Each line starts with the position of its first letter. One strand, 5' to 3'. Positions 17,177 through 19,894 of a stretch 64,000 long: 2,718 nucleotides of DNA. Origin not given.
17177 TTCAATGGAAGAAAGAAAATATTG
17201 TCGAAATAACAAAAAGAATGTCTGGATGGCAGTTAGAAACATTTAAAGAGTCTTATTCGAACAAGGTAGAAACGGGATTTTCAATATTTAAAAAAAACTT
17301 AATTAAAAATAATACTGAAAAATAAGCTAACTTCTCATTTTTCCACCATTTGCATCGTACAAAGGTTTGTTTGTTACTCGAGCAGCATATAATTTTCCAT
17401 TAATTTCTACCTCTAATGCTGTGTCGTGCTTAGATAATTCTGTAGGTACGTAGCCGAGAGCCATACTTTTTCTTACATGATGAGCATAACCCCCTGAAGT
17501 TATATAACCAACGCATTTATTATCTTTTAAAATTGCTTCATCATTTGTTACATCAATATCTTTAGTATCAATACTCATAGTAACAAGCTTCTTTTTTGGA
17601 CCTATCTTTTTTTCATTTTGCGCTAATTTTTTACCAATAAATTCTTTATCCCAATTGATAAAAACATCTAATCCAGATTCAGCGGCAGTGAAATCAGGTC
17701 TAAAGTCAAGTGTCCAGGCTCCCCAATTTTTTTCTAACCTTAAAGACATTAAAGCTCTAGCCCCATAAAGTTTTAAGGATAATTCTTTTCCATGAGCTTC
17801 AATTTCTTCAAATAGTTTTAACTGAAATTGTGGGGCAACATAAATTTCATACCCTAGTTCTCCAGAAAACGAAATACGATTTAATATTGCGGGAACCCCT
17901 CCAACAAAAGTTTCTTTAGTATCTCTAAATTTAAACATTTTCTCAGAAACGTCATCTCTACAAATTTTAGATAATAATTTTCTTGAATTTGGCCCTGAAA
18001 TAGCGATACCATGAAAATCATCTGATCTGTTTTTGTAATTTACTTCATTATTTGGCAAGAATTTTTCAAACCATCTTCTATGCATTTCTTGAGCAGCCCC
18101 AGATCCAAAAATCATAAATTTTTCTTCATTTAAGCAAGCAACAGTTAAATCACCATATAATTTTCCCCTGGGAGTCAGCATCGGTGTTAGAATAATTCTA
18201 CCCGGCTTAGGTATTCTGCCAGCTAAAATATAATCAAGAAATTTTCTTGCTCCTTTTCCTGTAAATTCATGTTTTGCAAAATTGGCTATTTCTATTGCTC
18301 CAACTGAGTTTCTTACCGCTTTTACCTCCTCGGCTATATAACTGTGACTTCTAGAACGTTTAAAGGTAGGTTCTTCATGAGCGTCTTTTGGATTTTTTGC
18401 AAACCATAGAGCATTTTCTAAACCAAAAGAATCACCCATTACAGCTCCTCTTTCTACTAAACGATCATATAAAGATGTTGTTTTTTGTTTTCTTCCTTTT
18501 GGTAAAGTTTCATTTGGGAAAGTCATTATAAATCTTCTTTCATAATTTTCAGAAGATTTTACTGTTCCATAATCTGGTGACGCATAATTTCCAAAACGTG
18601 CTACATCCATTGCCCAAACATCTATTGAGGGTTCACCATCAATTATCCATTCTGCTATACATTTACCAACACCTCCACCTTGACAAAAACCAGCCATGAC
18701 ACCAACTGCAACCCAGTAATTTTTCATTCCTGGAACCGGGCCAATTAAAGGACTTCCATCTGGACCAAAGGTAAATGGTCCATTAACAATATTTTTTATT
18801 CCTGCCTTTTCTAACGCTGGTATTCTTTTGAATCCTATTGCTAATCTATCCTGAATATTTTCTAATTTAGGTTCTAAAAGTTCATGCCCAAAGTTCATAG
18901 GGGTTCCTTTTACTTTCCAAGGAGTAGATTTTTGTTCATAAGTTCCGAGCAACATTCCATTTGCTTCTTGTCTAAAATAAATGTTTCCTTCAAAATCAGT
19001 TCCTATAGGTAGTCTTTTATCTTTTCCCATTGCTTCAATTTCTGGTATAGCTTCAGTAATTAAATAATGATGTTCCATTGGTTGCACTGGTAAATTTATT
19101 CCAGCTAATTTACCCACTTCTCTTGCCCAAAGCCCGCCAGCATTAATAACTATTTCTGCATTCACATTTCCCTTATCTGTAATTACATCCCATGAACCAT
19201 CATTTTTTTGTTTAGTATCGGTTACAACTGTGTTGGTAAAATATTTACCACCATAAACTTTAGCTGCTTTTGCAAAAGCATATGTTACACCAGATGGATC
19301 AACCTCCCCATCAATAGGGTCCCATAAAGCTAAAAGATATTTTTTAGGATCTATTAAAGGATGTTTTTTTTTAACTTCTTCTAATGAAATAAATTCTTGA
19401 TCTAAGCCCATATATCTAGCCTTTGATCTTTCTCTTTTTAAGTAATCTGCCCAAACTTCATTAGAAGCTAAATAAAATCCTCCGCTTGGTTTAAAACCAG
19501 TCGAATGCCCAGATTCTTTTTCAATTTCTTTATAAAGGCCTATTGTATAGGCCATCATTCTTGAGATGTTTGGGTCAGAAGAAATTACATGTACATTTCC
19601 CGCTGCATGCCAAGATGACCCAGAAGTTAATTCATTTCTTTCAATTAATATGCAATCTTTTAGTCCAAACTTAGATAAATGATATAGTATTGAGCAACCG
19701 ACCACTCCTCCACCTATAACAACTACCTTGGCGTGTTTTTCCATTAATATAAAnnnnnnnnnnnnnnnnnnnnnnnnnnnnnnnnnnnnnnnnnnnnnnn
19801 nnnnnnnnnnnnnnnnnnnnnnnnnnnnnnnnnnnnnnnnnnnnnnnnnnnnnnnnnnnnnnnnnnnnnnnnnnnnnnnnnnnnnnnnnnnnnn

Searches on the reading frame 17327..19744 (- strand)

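Call 34: search_protein_families(library=pfam, proteins=[window:17327-19744:-], max_evalue=0.00001)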
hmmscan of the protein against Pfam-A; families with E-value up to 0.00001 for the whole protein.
window:17327-19744:- (805 aa): 4 families
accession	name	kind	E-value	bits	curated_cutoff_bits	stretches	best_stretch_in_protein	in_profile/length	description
PF01266.30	DAO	-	5.5e-65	220.6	27.9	1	6-366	1-353/353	FAD dependent oxidoreductase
PF01571.26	GCV_T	-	5.3e-57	193.4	25.6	1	425-694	1-254/255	Aminomethyltransferase folate-binding domain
PF08669.17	GCV_T_C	-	2.6e-22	78.9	25.9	1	718-797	1-80/80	Glycine cleavage T-protein C-terminal barrel domain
PF16350.10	FAO_M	-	7.9e-14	52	27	1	369-422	1-55/56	FAD dependent oxidoreductase central domain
